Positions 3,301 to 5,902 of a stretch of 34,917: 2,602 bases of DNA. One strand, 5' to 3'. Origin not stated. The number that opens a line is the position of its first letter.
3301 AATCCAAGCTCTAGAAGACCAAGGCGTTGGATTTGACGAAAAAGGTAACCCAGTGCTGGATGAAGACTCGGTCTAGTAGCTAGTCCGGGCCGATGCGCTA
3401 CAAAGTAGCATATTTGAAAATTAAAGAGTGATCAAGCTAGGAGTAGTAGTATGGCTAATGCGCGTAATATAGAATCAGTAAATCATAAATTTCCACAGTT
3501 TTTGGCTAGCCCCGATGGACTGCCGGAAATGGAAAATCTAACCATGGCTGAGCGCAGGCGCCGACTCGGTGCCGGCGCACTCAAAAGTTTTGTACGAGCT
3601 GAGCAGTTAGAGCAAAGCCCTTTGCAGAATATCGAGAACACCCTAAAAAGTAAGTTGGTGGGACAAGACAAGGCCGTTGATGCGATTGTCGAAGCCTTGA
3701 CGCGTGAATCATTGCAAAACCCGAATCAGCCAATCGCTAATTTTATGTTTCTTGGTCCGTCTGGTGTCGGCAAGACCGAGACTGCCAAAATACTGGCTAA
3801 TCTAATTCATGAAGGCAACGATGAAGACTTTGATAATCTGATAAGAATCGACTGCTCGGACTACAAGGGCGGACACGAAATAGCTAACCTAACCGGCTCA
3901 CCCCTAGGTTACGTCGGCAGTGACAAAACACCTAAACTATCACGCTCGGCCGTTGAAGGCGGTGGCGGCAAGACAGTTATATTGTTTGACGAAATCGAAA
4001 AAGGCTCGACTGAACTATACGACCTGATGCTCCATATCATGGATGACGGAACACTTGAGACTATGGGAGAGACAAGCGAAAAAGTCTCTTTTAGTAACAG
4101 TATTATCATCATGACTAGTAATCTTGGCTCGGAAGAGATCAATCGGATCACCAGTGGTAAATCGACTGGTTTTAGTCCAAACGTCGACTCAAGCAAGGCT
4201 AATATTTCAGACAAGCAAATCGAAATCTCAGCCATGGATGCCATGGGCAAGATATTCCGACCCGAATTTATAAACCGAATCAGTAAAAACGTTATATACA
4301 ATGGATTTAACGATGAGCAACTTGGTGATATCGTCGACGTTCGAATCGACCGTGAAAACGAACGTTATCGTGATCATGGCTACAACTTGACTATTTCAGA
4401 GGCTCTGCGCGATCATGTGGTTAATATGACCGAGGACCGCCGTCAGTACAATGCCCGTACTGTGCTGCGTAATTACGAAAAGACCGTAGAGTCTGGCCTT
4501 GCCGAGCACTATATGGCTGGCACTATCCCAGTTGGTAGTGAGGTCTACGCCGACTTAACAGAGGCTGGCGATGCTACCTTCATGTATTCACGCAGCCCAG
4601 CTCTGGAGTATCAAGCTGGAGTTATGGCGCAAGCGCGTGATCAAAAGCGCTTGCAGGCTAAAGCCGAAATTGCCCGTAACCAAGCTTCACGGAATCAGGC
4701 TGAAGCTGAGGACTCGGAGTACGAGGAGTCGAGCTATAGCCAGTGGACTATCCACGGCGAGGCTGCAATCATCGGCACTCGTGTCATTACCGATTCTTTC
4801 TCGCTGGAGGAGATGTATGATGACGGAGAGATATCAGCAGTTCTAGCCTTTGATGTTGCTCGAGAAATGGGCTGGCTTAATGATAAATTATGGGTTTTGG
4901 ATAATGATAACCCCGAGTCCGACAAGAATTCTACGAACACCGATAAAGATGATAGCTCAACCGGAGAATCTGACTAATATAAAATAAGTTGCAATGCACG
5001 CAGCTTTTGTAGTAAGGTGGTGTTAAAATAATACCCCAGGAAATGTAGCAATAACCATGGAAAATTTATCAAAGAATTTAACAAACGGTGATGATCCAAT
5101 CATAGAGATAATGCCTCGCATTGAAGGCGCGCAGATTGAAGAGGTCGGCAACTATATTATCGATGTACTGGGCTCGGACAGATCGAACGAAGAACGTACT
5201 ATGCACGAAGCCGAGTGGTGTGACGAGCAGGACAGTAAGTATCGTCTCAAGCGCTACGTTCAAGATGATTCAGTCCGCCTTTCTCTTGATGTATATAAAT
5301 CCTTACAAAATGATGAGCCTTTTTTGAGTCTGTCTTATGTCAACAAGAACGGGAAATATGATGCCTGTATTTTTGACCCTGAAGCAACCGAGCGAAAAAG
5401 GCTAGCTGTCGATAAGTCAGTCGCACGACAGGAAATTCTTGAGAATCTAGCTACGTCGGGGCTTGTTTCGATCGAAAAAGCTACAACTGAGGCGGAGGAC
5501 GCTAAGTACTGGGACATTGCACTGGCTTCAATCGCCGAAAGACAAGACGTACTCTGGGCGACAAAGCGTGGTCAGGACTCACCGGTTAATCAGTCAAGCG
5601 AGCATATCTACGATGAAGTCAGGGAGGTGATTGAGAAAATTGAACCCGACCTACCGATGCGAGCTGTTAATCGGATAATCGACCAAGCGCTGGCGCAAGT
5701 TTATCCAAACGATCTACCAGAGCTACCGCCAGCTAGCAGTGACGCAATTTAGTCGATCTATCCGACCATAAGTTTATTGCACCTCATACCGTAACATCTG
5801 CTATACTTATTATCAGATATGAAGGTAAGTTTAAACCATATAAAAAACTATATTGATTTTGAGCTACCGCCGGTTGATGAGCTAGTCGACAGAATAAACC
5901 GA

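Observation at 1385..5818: pheS and pheT are separated by a 4.4-kb four-gene cassette of unknown function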

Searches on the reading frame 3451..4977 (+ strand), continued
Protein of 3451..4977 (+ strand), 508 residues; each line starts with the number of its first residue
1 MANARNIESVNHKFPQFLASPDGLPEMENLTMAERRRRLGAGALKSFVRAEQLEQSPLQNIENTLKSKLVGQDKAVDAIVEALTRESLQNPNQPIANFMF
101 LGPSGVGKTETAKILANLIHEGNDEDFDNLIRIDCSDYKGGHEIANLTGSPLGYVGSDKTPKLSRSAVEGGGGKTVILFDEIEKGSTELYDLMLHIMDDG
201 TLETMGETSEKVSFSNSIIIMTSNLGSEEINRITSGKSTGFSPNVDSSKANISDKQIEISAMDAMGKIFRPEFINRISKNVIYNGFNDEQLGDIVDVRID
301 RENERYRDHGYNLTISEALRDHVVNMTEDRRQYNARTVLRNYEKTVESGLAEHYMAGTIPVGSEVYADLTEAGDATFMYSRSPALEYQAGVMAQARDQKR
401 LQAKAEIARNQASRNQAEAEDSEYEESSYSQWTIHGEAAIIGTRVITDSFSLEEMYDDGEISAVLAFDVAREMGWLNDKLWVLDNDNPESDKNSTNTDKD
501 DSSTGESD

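Call 54: search_protein_families(library=phrogs, proteins=[window:3451-4977:+], max_evalue=0.01)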
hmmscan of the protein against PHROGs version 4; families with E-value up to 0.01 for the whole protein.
window:3451-4977:+ (508 aa): 7 families
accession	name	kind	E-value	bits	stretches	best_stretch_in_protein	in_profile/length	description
phrog_4871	-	other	1.1e-71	243.3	1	54-371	453-749/764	ATP-dependent protease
phrog_168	-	DNA, RNA and nucleotide metabolism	1e-08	36.3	1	93-280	40-187/314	clamp loader of DNA polymerase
phrog_5846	-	DNA, RNA and nucleotide metabolism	5.7e-07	30.1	1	69-204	18-125/380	clamp loader of DNA polymerase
phrog_3757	-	unknown function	0.0017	18.9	1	91-117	122-148/367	-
phrog_7998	-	unknown function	0.0031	17.7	1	65-184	15-129/339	-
phrog_15585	-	unknown function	0.004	16.5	1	55-186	310-429/793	-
phrog_50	-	DNA, RNA and nucleotide metabolism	0.0099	16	0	54-117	335-391/570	DnaC-like helicase loader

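Call 76: find_related_loci(query=A4, collection=viral_contigs, flank=6000)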
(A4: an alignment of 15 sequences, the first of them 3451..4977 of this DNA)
Query A4 (508 aa) in viral_contigs; peptide patterns used: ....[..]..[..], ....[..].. (x = any residue, [..] = any of these).
600 stretches matched a pattern (row limit reached: there are more); 548 encode a relative of the query (tblastn E <= 1e-3); the best 80 are kept; 80 distinct loci.
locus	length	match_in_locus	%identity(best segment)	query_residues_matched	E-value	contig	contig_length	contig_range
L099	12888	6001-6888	36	54-365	9e-54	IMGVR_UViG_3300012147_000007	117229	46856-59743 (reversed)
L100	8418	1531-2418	35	49-359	3e-52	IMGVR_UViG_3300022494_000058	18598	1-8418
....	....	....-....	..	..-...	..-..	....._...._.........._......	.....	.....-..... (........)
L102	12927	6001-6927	34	54-374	3e-52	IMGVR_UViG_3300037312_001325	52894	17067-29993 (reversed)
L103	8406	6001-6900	34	52-363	2e-51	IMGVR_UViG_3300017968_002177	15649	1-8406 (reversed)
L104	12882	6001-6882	35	54-359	6e-51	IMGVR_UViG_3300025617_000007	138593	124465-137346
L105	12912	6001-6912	36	48-362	5e-51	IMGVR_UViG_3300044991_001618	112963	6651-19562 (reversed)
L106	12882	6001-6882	34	54-359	1e-50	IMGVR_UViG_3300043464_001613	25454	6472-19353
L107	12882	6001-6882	35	54-359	2e-50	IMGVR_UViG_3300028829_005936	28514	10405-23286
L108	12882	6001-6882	34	54-359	2e-50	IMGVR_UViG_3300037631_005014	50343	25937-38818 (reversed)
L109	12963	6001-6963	34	54-400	8e-50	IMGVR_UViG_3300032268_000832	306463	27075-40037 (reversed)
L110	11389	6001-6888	35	58-365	6e-50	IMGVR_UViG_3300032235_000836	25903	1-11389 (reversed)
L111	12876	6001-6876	36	58-363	2e-49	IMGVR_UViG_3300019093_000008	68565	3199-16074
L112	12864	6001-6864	37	58-359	2e-49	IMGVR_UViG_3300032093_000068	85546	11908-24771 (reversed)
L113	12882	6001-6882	34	54-359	3e-49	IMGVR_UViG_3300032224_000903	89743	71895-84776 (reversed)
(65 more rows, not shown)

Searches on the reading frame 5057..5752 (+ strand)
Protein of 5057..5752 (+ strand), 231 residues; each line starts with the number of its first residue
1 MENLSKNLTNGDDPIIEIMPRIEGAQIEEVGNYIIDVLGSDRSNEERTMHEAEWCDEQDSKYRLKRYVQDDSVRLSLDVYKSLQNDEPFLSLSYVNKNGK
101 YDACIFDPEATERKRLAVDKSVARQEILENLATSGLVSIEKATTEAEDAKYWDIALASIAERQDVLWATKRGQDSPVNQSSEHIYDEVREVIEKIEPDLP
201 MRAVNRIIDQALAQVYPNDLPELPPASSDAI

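Call 3: search_protein_families(library=pfam, proteins=[window:5057-5752:+], max_evalue=0.1)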
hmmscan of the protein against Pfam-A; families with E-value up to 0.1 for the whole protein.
window:5057-5752:+ (231 aa): 0 families

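Call 4: search_protein_families(library=ncbifam, proteins=[window:5057-5752:+], max_evalue=0.1)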
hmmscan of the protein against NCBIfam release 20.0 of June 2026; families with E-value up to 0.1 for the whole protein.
window:5057-5752:+ (231 aa): 0 families

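Call 5: search_protein_families(library=padloc, proteins=[window:5057-5752:+], max_evalue=0.1)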
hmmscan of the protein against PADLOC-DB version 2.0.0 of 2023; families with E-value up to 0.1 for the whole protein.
window:5057-5752:+ (231 aa): 0 families

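Call 23: find_homologous_proteins(query=window:5057-5752:+, max_evalue=0.01)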
Query window:5057-5752:+ (231 aa): 3 proteins with E <= 0.01 among 399 candidates.
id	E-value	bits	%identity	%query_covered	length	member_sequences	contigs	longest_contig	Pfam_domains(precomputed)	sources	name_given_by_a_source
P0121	9.6e-145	498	99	100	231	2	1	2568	-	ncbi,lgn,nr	ncbi:MAG: hypothetical protein L0H38_03725 [bacterium]|nr:hypothetical protein [bacterium]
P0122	1.4e-131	455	90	100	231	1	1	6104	-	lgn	-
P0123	9.5e-74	265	57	99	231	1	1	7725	-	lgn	-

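Call 34: search_protein_representatives(alignment_id=A2)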
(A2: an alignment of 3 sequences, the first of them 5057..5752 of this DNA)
Query: 3 sequences, 231 profile positions. Proteins with E-value up to 0.001 (for the whole library): 4; up to 1e-10: 3; up to 1e-30: 2. The best 4 are listed.
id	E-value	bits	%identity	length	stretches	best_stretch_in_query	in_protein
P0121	4.4e-140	481.1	-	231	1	1-231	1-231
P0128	1.0e-31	126.5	-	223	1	11-226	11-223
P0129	4.5e-11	59.0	-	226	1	21-217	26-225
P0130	5.3e-09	52.2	-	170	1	49-213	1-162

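Call 35: find_encoding_contigs(protein=P0128, flank=8000, max_places=3)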
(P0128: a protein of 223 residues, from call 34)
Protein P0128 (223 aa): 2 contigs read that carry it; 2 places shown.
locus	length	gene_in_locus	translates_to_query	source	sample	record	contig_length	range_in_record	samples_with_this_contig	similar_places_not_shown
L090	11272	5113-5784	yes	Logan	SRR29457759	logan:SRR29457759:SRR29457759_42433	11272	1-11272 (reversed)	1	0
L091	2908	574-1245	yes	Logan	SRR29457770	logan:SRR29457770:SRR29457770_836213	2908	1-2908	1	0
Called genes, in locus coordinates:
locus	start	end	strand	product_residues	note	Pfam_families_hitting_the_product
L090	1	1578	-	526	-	?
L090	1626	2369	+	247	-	PF10881:DUF2726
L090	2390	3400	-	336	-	PF00135:COesterase (weak), PF20434:BD-FAE, PF07859:Abhydrolase_3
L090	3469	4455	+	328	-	PF04892:VanZ-LLP1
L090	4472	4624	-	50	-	-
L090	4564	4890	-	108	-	-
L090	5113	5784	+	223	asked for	-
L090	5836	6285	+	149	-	-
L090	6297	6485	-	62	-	-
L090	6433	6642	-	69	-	-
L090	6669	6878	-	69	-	PF01028:Topoisom_I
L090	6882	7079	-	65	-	PF21338:Top1B_N_bact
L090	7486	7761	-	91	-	-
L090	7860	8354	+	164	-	PF07963:N_methyl (weak)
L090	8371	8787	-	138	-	PF04304:DUF454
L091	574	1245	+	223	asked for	-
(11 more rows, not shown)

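Call 36: find_encoding_contigs(protein=P0129, flank=8000, max_places=3)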
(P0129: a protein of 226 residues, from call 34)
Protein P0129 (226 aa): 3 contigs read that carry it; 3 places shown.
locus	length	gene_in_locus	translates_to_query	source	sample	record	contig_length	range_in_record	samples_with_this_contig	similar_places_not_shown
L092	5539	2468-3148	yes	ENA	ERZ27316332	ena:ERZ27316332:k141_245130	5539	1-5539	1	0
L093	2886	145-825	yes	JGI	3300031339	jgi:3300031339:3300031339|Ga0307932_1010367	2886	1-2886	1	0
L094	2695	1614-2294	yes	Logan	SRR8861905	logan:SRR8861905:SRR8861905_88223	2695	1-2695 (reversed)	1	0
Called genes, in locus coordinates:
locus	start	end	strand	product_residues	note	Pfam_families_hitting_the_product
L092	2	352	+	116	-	?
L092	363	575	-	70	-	-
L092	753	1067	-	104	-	PF13376:OmdA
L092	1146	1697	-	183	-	PF03358:FMN_red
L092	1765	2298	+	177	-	PF01931:NTPase_I-T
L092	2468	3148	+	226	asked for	-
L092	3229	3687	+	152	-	PF00293:NUDIX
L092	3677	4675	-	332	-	PF00512:HisKA, PF02518:HATPase_c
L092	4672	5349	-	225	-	PF00072:Response_reg, PF00486:Trans_reg_C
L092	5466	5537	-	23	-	?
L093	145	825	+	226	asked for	-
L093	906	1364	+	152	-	PF00293:NUDIX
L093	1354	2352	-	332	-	PF00512:HisKA, PF02518:HATPase_c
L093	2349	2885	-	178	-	?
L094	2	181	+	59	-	?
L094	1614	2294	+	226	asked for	-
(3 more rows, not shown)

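Call 37: predict_structure(alignment_id=A2)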
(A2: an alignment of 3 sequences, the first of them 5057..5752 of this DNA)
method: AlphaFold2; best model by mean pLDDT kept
length: 231 residues; sequences in the alignment: 3
mean_pLDDT: 49.7   pTM: 0.33
mean pLDDT of the five models: 49.7, 44.7, 42.5, 41.9, 41.0
residues with pLDDT >= 90: 0; 70-90: 36; 50-70: 73; < 50: 122
segments of 3 or more residues with pLDDT < 50: 1-49, 99-155, 221-231
pLDDT, mean of each block of 10 residues (from residue 1): 25 26 31 39 41 51 59 60 60 53 45 34 41 31 32 51 76 62 80 71 70 66 40 33
secondary structure, 60 per line:
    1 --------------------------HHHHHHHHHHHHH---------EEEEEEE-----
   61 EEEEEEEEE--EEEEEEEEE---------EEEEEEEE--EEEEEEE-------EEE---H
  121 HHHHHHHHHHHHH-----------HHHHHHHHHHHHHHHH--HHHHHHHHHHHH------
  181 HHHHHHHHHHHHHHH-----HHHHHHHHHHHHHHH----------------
elements in order: H27-39 E49-55 E61-69 E72-80 E90-97 E100-106 E114-116 H120-133 H145-160 H163-174 H181-195 H201-215

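Call 52: search_solved_structures(query=A1, max_evalue=10)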
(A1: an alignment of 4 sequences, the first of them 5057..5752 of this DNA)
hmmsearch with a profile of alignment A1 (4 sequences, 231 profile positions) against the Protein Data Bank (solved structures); distinct sequences matched with E-value up to 10: 1.
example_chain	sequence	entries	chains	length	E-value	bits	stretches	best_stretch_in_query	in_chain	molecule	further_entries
3pf2_A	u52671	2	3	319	0.57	12.8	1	98-169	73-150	Cell wall surface anchor family protein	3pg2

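Call 54: search_protein_families(library=phrogs, proteins=[window:5057-5752:+], max_evalue=0.01)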
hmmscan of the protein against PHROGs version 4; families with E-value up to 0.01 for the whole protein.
window:5057-5752:+ (231 aa): 0 families

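Call 57: find_encoding_contigs(protein=P0122, flank=8000, max_places=2)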
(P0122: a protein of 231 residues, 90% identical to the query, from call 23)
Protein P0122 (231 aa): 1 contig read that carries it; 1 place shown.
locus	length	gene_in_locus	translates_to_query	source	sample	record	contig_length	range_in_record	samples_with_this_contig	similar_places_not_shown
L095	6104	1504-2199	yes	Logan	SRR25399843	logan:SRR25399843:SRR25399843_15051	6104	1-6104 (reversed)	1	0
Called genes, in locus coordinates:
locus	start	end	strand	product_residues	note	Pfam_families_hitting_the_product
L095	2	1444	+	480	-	?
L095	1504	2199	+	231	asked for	-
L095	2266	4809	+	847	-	PF01588:tRNA_bind, PF03483:B3_4, PF03484:B5, PF17759:tRNA_synthFbeta, PF03147:FDX-ACB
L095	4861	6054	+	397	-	PF01134:GIDA (faint), PF07992:Pyr_redox_2, PF13454:NAD_binding_9 (faint), PF00070:Pyr_redox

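Call 62: predict_structure(alignment_id=A8)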
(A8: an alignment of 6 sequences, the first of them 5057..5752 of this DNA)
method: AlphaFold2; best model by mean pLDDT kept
length: 231 residues; sequences in the alignment: 6
mean_pLDDT: 70.8   pTM: 0.47
mean pLDDT of the five models: 70.8, 65.8, 63.6, 51.4, 47.9
residues with pLDDT >= 90: 9; 70-90: 144; 50-70: 39; < 50: 39
segments of 3 or more residues with pLDDT < 50: 1-22, 136-147, 227-231
pLDDT, mean of each block of 10 residues (from residue 1): 30 29 64 79 81 78 87 87 68 85 76 70 80 54 46 76 88 75 84 82 83 78 51 31
secondary structure, 60 per line:
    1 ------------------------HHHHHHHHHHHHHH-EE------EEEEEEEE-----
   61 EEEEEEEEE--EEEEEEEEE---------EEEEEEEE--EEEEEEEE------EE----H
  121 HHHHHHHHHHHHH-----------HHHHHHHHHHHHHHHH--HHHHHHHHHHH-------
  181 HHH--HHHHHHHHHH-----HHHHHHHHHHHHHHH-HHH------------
elements in order: H25-38 E48-55 E61-69 E72-80 E90-97 E100-107 H120-133 H145-160 H163-173 H186-195 H201-215

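Call 66: fold_search(model_id=the predicted structure, library=pdb)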
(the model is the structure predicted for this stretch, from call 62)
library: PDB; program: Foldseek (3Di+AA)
matches with E <= 10: 658; with E <= 0.001: 0
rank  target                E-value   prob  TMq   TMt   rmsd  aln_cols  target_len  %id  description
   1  7czf_B                1.8e-02  0.41  0.20  0.09  17.4       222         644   12  Crystal structure of Kaposi Sarcoma associated herpesvirus (KSHV ) gHgL in complex with the ligand binding domian (LBD (released 2020-10-21)
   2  7ds8_A                6.0e-02  0.23  0.16  0.14  17.7       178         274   10  Crystal structure of actin capping protein in complex with twinflin-1/CD2AP CPI chimera peptide (CDN-TWC) (released 2021-03-03)
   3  3aa1_A                6.0e-02  0.20  0.16  0.14  18.6       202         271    8  Crystal structure of Actin capping protein in complex with the Cp-binding motif derived from CKIP-1 (released 2010-08-04)
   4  9b7j_N                6.7e-02  0.15  0.16  0.14  19.0       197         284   10  Cryo-EM structure of human dynactin complex bound to Chlamydia effector Dre1 (released 2025-04-16)
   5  3qkt_A                7.1e-02  0.35  0.17  0.13  14.8       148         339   10  Rad50 ABC-ATPase with adjacent coiled-coil region in complex with AMP-PNP (released 2011-03-30)
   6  9b85_N                7.1e-02  0.20  0.19  0.16  18.7       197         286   10  Cryo-EM structure of human dynactin complex bound to Chlamydia effector Dre1 (released 2025-04-16)
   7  7ccc_C                7.6e-02  0.30  0.16  0.14  15.8       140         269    6  The structure of the actin filament uncapping complex mediated by twinfilin (released 2021-02-03)
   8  7dsa_A                1.0e-01  0.23  0.16  0.14  15.6       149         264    9  Crystal structure of actin capping protein in complex with V-1 (space group P62) (released 2021-03-03)
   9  3lk4_1                1.0e-01  0.15  0.15  0.14  19.1       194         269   10  Crystal structure of CapZ bound to the uncapping motif from CD2AP (released 2010-04-07)
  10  7ds6_A                1.1e-01  0.15  0.17  0.14  18.1       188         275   11  Crystal structure of actin capping protein in complex with twinflin-1/CD2AP CPI chimera peptide (TWN-CDC) (released 2021-03-03)
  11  1izn_C                1.1e-01  0.20  0.16  0.14  18.1       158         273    8  Crystal Structure of Actin Filament Capping Protein CapZ (released 2003-04-08)
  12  9y9m_Y                1.4e-01  0.13  0.15  0.13  19.4       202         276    7  Capping protein bound to the barbed end of cofilactin (released 2026-03-04)
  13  8p94_U                1.5e-01  0.08  0.14  0.12  19.6       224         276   10  Cryo-EM structure of cortactin stabilized Arp2/3-complex nucleated actin branches (released 2024-01-03)
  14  2x9i_B                1.6e-01  0.44  0.25  0.28  19.6       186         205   10  Structure of the Mutant D105N of Phycoerythrobilin Synthase PebS from the Cyanophage P-SSM2 in complex with bound subs (released 2010-11-17)
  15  4l9h                  1.6e-01  0.13  0.14  0.19  14.8       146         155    8  Crystal structure of the FP domain of human F-box protein Fbxo7(SeMet) (released 2014-01-15)
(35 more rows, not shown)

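Call 67: fold_search(model_id=the predicted structure, library=viral)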
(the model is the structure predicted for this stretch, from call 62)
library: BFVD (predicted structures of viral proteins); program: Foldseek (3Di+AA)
matches with E <= 10: 1231; with E <= 0.001: 0
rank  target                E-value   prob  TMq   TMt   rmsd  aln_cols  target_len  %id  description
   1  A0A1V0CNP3            5.3e-03  0.69  0.18  0.23  16.0       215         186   12  (no name in the UniProt tables at hand)
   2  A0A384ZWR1            5.6e-03  0.63  0.20  0.18  16.6       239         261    7  Uncharacterized protein [Dickeya phage vB_DsoM_JA13]
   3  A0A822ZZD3            6.6e-03  0.85  0.16  0.24  14.2       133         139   13  (no name in the UniProt tables at hand)
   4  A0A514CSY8            9.9e-03  0.97  0.23  0.33  10.1       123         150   15  Uncharacterized protein [Achromobacter phage Motura]
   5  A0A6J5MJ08            1.3e-02  0.91  0.23  0.34  13.1       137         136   14  Uncharacterized protein [uncultured Caudovirales phage]
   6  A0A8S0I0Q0            1.4e-02  1.00  0.26  0.40   7.5       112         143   11  (no name in the UniProt tables at hand)
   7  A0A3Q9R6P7            2.0e-02  0.85  0.22  0.35  13.2       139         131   14  (no name in the UniProt tables at hand)
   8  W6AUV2                2.1e-02  0.15  0.15  0.13  18.1       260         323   10  (no name in the UniProt tables at hand)
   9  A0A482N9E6            2.2e-02  0.14  0.14  0.12  38.4       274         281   11  (no name in the UniProt tables at hand)
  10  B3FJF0                2.5e-02  0.99  0.33  0.50   6.0       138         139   10  Uncharacterized protein [Pseudomonas phage 201phi2-1]
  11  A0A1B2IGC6            2.6e-02  0.91  0.25  0.42  12.3       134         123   11  (no name in the UniProt tables at hand)
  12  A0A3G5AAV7            2.8e-02  0.57  0.25  0.19  19.4       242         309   12  MYND-type domain-containing protein [Hyperionvirus sp.]
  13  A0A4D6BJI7            3.0e-02  0.18  0.15  0.14  18.8       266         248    9  (no name in the UniProt tables at hand)
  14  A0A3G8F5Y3            3.1e-02  0.97  0.25  0.48   6.9       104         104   17  (no name in the UniProt tables at hand)
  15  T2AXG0                3.1e-02  0.57  0.17  0.21  18.9       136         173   11  (no name in the UniProt tables at hand)
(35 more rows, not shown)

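Call 75: find_related_loci(query=A8, collection=viral_contigs, flank=5000)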
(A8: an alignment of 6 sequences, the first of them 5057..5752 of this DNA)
Query A8 (231 aa) in viral_contigs; peptide patterns used: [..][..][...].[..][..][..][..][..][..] (x = any residue, [..] = any of these).
19 stretches matched a pattern, but none encodes a relative of the query by tblastn (E <= 1e-3).
